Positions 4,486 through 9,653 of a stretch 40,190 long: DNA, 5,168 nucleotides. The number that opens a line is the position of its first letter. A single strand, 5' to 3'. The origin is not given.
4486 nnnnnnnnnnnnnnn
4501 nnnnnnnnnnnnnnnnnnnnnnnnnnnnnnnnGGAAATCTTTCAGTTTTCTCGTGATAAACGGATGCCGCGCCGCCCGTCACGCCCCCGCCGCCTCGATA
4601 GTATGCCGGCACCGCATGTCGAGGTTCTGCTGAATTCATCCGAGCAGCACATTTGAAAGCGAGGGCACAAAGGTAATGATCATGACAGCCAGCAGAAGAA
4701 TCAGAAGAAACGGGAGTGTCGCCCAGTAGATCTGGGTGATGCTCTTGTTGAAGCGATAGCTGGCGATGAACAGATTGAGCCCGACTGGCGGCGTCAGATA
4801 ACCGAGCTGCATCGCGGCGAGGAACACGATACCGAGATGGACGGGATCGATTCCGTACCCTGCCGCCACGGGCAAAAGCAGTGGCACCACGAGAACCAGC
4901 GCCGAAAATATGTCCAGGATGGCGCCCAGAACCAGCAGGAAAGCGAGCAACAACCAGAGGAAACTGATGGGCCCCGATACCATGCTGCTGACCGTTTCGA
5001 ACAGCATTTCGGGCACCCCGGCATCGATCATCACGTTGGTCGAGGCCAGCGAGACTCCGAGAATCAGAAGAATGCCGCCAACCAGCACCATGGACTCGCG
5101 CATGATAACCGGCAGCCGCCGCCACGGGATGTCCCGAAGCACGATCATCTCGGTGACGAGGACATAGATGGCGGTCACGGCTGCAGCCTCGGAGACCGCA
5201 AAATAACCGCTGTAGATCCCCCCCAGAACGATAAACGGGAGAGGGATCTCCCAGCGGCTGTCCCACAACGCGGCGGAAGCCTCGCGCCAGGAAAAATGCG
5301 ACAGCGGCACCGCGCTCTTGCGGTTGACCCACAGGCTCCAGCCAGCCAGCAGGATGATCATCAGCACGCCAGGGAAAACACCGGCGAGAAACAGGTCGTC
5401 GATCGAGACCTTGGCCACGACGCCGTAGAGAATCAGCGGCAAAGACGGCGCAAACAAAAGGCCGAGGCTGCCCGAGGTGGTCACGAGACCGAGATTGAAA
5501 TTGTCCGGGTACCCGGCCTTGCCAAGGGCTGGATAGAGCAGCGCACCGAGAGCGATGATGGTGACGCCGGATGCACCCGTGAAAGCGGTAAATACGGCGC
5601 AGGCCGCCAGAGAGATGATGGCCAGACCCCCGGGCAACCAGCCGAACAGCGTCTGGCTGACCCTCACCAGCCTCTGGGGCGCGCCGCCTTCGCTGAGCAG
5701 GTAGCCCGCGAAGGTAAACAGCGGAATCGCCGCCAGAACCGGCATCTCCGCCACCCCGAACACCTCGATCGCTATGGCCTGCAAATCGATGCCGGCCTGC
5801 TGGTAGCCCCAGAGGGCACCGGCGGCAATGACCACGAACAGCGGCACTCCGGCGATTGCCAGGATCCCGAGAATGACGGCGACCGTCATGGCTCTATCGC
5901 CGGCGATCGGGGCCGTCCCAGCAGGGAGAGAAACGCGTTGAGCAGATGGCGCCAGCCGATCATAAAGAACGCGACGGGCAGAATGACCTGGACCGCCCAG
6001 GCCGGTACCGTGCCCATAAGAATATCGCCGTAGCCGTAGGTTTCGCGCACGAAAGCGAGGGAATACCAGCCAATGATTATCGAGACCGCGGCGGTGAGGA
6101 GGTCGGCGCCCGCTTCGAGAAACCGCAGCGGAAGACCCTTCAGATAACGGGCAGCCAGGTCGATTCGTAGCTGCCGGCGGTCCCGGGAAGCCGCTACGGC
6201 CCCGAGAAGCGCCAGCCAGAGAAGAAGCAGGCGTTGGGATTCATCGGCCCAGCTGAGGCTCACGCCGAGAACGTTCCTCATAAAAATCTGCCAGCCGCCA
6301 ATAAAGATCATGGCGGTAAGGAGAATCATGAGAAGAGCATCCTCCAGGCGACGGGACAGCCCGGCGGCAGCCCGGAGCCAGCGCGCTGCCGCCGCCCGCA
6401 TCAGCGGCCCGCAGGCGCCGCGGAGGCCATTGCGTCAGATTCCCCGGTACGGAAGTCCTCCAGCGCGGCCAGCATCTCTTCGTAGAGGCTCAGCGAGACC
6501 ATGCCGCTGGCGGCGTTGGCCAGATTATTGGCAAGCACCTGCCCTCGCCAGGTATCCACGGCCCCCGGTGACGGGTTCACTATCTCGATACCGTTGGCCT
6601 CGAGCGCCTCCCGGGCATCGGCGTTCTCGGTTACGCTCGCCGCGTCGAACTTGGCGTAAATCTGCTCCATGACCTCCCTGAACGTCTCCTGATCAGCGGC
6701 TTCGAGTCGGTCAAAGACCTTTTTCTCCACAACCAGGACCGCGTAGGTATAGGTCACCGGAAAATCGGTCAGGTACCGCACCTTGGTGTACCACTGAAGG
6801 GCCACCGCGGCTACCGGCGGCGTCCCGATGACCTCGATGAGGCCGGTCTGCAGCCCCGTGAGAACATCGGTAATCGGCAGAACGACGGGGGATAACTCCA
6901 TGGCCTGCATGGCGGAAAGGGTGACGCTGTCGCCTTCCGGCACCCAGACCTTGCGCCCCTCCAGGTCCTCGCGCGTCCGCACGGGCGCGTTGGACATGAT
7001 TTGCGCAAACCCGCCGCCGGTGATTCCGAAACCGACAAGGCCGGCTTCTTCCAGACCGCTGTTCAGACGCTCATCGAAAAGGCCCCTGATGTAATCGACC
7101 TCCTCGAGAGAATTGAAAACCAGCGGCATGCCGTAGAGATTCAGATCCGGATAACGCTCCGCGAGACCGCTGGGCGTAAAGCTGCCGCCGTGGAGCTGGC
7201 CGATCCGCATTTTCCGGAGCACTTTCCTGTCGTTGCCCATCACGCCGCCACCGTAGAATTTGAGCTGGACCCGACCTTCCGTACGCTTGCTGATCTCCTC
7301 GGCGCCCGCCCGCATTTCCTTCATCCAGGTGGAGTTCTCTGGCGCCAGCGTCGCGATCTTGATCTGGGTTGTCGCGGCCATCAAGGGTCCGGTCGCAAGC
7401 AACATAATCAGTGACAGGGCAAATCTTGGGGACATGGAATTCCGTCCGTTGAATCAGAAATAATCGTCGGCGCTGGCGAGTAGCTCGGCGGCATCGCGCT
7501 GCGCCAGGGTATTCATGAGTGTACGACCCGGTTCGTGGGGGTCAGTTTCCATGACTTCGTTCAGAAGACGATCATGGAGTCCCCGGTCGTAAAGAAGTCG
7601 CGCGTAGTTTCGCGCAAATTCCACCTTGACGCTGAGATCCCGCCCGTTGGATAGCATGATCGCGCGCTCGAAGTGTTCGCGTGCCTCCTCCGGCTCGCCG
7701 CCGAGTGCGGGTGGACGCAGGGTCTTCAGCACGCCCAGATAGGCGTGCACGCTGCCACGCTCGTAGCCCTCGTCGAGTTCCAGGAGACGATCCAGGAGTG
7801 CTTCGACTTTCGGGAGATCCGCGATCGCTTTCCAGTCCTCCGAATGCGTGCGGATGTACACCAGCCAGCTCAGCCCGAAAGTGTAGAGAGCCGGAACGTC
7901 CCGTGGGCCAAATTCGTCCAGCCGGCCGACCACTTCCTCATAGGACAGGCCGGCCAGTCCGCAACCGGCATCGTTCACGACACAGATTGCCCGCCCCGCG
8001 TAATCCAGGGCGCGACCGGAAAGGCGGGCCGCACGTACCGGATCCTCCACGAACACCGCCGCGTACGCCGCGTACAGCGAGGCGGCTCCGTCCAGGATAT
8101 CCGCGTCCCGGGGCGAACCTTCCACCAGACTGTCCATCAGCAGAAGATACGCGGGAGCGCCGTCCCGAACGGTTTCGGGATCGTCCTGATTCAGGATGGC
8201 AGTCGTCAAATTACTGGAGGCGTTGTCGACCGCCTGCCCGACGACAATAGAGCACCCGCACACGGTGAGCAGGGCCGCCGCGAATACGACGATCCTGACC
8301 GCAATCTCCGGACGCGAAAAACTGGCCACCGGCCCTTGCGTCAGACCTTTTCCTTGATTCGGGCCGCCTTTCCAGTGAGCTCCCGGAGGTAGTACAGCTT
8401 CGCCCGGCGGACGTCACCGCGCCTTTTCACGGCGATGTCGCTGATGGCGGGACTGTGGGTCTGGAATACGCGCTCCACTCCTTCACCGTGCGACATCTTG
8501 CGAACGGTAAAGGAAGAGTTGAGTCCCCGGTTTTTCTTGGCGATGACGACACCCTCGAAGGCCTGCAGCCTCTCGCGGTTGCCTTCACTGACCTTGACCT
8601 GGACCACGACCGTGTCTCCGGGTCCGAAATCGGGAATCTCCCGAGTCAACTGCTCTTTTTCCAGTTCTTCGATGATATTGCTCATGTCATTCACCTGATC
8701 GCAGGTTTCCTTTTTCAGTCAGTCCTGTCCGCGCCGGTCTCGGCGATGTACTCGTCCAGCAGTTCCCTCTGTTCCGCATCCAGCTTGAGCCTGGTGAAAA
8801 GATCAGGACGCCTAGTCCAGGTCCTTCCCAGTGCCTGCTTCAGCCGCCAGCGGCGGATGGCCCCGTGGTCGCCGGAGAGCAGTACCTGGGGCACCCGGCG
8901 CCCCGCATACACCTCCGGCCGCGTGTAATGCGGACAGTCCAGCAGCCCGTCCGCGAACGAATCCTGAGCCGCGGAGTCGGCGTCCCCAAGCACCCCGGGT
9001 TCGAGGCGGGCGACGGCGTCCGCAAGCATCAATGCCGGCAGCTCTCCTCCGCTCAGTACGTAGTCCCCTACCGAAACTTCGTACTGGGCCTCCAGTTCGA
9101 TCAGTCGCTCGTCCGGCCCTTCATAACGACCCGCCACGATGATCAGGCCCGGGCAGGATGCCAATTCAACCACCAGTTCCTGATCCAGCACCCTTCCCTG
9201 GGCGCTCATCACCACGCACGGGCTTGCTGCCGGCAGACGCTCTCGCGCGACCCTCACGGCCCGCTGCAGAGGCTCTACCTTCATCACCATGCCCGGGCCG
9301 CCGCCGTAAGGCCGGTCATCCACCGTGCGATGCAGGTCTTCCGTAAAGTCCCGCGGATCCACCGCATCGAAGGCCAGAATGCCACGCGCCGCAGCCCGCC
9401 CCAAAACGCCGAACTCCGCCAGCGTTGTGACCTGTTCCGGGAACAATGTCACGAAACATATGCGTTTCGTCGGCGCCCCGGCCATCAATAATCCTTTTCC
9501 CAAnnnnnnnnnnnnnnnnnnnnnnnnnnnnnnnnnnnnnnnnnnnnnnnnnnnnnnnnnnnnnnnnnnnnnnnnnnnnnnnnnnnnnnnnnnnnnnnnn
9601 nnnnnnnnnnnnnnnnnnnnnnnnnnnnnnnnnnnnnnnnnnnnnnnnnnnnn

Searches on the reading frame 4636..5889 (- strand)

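Call 46: search_protein_families(library=pfam, proteins=[window:4636-5889:-], max_evalue=0.0001)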
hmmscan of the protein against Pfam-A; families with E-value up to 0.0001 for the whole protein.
window:4636-5889:- (417 aa): 1 family
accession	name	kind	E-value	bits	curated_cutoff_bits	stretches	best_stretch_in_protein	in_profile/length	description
PF06808.19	DctM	-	3.6e-77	260.4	23.8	1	8-410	5-412/413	Tripartite ATP-independent periplasmic transporter, DctM component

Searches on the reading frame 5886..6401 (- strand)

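Call 46: search_protein_families(library=pfam, proteins=[window:5886-6401:-], max_evalue=0.0001)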
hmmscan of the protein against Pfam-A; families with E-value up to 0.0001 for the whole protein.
window:5886-6401:- (171 aa): 1 family
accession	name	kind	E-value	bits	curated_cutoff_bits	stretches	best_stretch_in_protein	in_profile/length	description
PF04290.18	DctQ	-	1.6e-23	83.5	28.3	1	31-158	1-128/132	Tripartite ATP-independent periplasmic transporters, DctQ component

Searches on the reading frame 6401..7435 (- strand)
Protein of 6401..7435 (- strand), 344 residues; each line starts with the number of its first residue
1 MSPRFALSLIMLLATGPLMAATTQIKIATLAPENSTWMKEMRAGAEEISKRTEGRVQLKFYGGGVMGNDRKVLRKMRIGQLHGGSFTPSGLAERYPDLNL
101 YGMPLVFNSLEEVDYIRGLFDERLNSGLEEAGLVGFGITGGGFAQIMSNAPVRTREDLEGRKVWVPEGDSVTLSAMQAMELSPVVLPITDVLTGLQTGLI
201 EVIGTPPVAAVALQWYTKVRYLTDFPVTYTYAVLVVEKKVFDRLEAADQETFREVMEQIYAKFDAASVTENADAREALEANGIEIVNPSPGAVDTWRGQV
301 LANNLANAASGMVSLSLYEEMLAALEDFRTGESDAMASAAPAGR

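Call 46: search_protein_families(library=pfam, proteins=[window:6401-7435:-], max_evalue=0.0001)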
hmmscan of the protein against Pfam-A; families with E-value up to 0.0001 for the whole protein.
window:6401-7435:- (344 aa): 1 family
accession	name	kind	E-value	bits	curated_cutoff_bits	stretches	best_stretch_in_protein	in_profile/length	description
PF03480.18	DctP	-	2.9e-37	129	23.4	1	28-297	2-272/286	Bacterial extracellular solute-binding protein, family 7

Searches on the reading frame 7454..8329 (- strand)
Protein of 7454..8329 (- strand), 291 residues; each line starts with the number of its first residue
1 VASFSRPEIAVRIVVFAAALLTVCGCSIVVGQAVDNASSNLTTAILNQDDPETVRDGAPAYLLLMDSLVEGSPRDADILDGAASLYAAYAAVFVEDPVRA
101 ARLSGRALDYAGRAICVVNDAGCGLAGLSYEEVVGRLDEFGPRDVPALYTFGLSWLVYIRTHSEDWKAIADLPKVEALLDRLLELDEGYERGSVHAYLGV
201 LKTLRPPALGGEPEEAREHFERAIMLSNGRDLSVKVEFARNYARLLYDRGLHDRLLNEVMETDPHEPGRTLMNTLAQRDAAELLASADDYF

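Call 46: search_protein_families(library=pfam, proteins=[window:7454-8329:-], max_evalue=0.0001)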
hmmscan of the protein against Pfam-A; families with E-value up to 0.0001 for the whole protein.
window:7454-8329:- (291 aa): 1 family
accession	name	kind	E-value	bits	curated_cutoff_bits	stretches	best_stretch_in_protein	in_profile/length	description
PF16811.11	TAtT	-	3.1e-74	250.1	26.5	1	47-291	1-263/263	TRAP transporter T-component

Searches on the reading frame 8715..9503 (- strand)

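Call 46: search_protein_families(library=pfam, proteins=[window:8715-9503:-], max_evalue=0.0001)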
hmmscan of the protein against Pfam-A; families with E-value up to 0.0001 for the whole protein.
window:8715-9503:- (262 aa): 1 family
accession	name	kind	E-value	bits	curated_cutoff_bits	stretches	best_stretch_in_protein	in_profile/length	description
PF01746.26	tRNA_m1G_MT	-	4e-57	193.5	27.3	1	35-233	2-195/195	tRNA (Guanine-1)-methyltransferase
